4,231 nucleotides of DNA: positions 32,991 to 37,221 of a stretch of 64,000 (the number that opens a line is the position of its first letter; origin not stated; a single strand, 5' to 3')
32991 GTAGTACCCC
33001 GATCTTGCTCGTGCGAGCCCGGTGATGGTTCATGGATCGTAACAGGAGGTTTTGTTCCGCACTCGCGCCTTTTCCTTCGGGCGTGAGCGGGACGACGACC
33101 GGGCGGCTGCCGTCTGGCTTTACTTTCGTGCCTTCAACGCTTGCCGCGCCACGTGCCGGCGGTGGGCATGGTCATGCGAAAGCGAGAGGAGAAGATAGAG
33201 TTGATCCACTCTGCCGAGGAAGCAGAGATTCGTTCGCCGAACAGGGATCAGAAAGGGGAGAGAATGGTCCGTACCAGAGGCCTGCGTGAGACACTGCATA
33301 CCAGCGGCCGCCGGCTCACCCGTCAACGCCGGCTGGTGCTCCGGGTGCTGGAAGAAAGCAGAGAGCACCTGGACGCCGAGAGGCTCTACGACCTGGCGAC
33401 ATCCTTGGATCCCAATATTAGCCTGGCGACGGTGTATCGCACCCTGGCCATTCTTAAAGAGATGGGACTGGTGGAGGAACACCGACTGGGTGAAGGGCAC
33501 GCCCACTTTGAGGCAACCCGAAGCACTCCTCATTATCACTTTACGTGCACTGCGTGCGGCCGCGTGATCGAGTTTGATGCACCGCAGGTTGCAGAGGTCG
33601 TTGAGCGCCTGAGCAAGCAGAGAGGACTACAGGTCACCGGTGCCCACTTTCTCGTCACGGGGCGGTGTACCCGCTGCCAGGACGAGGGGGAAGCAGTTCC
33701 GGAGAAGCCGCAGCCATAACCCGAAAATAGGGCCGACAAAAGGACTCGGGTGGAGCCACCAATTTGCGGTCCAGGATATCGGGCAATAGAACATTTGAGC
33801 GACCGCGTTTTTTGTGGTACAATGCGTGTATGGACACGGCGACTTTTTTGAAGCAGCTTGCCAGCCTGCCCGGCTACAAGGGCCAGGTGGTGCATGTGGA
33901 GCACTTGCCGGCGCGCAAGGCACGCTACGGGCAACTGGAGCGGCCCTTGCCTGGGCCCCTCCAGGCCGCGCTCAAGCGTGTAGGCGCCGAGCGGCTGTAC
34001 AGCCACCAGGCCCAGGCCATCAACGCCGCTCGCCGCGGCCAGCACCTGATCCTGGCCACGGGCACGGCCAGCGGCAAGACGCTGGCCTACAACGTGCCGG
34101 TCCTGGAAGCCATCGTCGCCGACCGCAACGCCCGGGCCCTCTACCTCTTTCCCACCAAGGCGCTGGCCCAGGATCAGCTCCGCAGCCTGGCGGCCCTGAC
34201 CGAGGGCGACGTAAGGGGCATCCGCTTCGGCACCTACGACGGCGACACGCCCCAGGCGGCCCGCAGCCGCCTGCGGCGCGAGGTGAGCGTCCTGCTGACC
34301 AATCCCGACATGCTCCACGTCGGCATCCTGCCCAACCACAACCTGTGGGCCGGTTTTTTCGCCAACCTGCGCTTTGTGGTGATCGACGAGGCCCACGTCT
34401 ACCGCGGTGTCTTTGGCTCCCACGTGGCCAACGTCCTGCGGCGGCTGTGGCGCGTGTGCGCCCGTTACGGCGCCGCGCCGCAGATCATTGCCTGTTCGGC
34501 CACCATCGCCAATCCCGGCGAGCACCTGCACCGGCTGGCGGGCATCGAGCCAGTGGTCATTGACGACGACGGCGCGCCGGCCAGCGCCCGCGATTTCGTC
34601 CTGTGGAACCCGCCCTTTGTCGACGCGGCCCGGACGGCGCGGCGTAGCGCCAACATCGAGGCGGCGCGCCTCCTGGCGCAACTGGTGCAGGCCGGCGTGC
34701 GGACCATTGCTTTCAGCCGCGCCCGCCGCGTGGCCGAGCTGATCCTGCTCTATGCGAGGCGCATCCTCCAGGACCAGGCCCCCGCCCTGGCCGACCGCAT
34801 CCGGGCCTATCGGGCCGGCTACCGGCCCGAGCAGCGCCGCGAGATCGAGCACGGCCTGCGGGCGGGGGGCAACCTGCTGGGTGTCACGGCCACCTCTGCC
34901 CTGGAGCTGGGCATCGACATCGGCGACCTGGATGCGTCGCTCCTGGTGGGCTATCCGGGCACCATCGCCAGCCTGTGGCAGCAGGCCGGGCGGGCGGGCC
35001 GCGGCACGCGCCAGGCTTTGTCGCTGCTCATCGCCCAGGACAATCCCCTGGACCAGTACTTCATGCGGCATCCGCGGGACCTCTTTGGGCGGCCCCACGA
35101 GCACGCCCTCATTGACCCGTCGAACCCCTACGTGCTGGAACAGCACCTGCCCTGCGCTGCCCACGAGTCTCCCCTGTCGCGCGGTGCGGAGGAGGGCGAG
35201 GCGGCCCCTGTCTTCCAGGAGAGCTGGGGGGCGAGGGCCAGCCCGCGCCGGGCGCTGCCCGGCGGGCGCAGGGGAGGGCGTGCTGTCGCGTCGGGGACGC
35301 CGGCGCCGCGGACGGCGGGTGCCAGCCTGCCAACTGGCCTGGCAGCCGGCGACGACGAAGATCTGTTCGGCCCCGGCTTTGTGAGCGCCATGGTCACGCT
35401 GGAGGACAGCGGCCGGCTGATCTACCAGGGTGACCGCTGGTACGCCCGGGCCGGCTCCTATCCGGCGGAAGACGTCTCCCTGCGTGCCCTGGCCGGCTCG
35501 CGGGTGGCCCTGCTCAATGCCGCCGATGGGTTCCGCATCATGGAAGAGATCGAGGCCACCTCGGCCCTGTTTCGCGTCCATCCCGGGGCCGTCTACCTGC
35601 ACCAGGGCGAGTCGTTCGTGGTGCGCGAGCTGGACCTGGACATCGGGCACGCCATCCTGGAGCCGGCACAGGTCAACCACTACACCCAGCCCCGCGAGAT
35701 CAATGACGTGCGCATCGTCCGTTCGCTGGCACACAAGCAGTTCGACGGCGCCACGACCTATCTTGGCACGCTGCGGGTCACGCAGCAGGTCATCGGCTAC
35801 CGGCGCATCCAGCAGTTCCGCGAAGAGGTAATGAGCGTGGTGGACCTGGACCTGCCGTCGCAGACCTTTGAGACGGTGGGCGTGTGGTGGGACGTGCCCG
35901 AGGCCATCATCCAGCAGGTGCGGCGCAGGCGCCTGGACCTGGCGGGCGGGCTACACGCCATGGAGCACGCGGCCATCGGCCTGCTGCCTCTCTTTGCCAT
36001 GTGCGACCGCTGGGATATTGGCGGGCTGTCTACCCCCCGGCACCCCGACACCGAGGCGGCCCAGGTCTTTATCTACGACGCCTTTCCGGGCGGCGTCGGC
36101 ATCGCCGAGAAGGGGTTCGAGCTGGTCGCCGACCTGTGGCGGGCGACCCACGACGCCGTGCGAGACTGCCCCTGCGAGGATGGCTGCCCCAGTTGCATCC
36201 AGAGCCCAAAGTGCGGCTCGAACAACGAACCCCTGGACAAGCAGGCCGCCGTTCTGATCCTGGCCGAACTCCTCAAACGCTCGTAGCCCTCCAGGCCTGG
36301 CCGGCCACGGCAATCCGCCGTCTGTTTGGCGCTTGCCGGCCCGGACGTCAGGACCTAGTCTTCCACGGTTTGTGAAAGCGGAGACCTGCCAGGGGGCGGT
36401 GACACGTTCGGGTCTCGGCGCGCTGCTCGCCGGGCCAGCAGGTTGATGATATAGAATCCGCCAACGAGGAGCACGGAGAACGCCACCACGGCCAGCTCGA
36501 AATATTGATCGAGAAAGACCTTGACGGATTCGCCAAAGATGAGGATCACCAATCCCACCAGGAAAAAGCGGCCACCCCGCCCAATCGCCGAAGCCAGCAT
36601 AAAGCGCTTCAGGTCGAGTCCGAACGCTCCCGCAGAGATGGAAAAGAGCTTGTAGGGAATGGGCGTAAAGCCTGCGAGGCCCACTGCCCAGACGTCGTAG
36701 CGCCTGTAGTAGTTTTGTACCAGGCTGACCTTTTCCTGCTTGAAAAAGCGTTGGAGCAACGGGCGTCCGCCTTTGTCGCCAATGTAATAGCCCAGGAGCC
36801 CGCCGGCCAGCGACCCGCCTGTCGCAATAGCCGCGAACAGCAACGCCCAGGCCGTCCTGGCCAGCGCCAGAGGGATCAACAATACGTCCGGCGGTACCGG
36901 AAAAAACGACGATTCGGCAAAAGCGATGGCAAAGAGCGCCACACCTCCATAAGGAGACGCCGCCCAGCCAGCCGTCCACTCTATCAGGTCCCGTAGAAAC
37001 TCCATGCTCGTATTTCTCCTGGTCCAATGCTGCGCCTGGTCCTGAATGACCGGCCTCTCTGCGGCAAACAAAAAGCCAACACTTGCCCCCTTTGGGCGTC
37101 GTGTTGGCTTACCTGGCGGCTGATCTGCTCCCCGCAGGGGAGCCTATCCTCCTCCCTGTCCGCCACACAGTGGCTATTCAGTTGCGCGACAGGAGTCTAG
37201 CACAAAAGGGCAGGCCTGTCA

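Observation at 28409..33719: Uncharacterised DUF1638 / MBL-fold / small ORF / COG0731 radical-SAM / tandem-USP / Fur-family operon behind a consensus promoter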

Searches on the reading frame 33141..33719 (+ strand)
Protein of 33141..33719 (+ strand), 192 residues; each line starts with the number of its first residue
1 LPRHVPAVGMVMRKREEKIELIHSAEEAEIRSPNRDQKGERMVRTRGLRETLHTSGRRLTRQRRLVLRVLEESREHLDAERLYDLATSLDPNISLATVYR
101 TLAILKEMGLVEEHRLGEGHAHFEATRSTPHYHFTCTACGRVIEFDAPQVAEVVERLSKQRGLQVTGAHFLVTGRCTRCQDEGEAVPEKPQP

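Call 3: search_protein_families(library=pfam, proteins=[window:33141-33719:+], max_evalue=0.01)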
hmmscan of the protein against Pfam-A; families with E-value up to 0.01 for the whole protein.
window:33141-33719:+ (192 aa): 2 families
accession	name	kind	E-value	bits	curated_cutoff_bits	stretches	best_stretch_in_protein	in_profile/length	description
PF01475.25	FUR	-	7.6e-33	113.7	23.1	1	55-167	2-115/121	Ferric uptake regulator family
PF08279.18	HTH_11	-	0.0063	16.8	25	0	66-110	5-44/55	HTH domain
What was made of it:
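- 33264..33719 (+): Fur-family regulator, 151 aa, orthologue of the fur that precedes a ZIP gene in relatives. Here it has lost its promoter, operator and ZIP partner. Pfam FUR 114 bits (call 3).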

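Call 4: search_protein_families(library=ncbifam, proteins=[window:33141-33719:+], max_evalue=0.01)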
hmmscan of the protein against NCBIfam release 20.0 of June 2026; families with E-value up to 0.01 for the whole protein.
window:33141-33719:+ (192 aa): 12 families
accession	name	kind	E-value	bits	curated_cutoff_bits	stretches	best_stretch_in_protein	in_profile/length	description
NF051892.1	TransRegFurBacil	equivalog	5.5e-25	88.2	220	1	48-182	8-146/149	ferric iron uptake transcriptional regulator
NF052545.1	TransRegPerRClab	equivalog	2.4e-23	82.7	180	1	50-182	6-137/138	transcriptional regulator PerR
NF006999.0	PRK09462.1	equivalog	1.5e-21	76.6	146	1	51-182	7-141/148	ferric iron uptake transcriptional regulator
NF047406.1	TransRegPerRTherm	equivalog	2.3e-20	73.1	200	1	57-182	4-128/130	manganese-dependent transcriptional regulator PerR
NF051891.1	TransRegFurHelico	equivalog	2e-15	56.9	200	1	48-181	14-147/148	ferric iron uptake transcriptional regulator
NF045678.1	TransRegIrrA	equivalog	2.3e-15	56.7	150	1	48-150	9-111/138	iron response transcriptional regulator IrrA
NF045677.1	FeRespRegIrr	equivalog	8.5e-15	55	170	1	50-157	2-107/127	Fur family transcriptional regulator Irr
NF008646.0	PRK11639.1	equivalog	2e-13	50.4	167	1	56-181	21-148/171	zinc uptake transcriptional repressor Zur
NF047462.1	FUR_perox_PerRA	exception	1.8e-09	38.2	200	1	50-160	10-121/142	peroxide-responsive transcriptional repressor PerRA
NF047461.1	FUR_perox_PerRB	exception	5.2e-06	26.4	250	1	61-174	30-140/143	peroxide-responsive transcriptional repressor PerRB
NF050184.1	VpaChn25_0724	subfamily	0.0011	19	65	1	61-117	2-59/88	VpaChn25_0724 family phage protein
TIGR01884.1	cas_HTH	subfamily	0.0058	16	60.2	1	81-114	158-189/202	CRISPR-associated CARF protein Csa3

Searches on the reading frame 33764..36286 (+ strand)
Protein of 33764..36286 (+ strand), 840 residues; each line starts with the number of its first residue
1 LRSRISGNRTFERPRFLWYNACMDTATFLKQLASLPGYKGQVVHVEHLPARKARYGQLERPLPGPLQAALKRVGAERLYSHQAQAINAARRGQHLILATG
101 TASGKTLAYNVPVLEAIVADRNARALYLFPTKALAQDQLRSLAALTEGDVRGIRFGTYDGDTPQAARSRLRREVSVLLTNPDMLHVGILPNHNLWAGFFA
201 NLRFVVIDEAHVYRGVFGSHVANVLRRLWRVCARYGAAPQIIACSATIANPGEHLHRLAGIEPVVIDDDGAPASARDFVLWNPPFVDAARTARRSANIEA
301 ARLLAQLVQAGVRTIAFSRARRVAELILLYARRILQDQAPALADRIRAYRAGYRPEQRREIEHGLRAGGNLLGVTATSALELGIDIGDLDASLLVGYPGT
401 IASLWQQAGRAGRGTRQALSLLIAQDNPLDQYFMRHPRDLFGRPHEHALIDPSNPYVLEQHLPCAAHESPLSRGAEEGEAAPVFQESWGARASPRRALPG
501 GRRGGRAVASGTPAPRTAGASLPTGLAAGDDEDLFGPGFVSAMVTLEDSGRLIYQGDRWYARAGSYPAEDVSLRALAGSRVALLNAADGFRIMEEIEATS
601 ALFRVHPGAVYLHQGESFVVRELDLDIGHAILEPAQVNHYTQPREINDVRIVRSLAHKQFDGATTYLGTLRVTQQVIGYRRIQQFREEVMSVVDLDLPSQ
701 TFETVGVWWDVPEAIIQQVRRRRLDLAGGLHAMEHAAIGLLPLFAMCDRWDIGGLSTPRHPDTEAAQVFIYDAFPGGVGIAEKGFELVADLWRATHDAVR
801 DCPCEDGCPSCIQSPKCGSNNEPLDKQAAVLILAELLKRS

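Call 80: search_protein_families(library=pfam, proteins=[window:33764-36286:+], max_evalue=0.00001)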
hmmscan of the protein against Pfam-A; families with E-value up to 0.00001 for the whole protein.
window:33764-36286:+ (840 aa): 4 families
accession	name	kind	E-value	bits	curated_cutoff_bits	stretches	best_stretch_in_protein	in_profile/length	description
PF00270.35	DEAD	-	4.8e-31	108.2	26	1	80-249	2-161/167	DEAD/DEAH box helicase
PF09369.15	MZB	-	2e-25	89.7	24.2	1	734-812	2-80/80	MrfA Zn-binding domain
PF00271.37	Helicase_C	-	1.9e-11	44.6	23.5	1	303-413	5-108/110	Helicase conserved C-terminal domain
PF22982.3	WHD_HRQ1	-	2.6e-10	41.7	27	1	450-473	1-24/70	ATP-dependent helicase HRQ1, winged helix domain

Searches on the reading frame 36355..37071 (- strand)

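Call 80: search_protein_families(library=pfam, proteins=[window:36355-37071:-], max_evalue=0.00001)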
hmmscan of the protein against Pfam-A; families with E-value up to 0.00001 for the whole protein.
window:36355-37071:- (238 aa): 1 family
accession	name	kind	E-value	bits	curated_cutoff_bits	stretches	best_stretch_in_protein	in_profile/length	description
PF09335.16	VTT_dom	-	9.8e-16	58.8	33.9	1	60-172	2-117/123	VTT domain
